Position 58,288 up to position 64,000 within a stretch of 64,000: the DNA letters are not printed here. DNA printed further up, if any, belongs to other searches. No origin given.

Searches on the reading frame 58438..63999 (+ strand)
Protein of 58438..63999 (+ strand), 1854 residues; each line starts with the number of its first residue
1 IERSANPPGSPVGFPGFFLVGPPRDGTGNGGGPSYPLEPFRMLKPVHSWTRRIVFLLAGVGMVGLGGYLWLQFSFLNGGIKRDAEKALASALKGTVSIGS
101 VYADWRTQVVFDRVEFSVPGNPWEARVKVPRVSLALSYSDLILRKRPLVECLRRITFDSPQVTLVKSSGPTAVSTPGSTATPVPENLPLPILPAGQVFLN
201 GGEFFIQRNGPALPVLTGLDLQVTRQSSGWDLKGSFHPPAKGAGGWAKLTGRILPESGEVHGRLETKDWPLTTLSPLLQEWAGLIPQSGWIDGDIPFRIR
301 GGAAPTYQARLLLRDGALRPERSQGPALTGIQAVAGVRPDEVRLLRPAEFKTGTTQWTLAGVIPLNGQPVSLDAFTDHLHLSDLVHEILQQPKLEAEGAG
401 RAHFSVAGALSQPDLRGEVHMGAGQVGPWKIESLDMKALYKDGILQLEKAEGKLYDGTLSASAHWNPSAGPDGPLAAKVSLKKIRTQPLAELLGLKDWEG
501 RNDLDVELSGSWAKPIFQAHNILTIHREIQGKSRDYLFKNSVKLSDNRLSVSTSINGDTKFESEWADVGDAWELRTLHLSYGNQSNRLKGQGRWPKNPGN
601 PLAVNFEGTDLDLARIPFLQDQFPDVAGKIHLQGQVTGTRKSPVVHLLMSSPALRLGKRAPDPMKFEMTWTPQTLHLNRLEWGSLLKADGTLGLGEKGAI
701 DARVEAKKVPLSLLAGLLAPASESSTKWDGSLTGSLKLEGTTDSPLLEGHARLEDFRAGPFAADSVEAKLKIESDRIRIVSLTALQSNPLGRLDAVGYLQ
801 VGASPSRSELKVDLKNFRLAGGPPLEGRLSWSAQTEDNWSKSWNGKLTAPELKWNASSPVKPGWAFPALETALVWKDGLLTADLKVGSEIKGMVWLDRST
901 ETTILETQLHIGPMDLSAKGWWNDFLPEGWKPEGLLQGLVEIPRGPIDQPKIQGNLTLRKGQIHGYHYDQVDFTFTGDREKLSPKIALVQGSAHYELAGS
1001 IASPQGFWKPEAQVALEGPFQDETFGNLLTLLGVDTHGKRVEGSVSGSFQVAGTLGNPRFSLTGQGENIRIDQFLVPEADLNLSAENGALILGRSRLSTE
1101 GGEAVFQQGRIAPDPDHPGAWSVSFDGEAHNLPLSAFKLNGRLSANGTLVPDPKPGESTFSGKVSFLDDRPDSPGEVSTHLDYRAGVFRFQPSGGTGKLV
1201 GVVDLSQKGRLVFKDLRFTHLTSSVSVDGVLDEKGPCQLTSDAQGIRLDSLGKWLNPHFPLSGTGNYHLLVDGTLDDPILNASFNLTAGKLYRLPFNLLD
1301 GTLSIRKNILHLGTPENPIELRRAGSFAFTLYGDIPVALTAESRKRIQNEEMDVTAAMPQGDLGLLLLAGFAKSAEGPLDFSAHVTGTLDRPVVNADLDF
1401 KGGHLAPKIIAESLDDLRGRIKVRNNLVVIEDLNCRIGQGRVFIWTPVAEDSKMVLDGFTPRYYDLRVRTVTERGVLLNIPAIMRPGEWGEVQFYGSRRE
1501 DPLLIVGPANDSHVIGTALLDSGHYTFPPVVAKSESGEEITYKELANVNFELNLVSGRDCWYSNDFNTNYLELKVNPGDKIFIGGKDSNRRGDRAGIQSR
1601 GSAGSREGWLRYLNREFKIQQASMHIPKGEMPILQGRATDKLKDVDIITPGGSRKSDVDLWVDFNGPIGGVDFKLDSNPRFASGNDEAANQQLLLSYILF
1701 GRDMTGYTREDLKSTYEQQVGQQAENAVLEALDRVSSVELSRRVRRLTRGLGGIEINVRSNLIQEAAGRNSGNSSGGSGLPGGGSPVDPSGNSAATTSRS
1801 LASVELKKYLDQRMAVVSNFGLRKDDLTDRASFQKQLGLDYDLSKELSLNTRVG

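Call 45: search_protein_families(library=pfam, proteins=[window:58438-63999:+], max_evalue=0.0001)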
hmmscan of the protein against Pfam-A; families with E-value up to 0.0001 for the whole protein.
window:58438-63999:+ (1854 aa): 3 families
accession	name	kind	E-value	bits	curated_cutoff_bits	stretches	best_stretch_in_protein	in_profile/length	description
PF04357.19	TamB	-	1.4e-13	51.4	22.4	1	1597-1853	162-365/381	TamB, inner membrane protein subunit of TAM complex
PF05170.20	AsmA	-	3e-07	30.1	29.8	0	433-511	459-537/607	AsmA family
PF05359.17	DUF748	-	5.1e-06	25.3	50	1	47-321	11-280/1037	Domain of Unknown Function (DUF748)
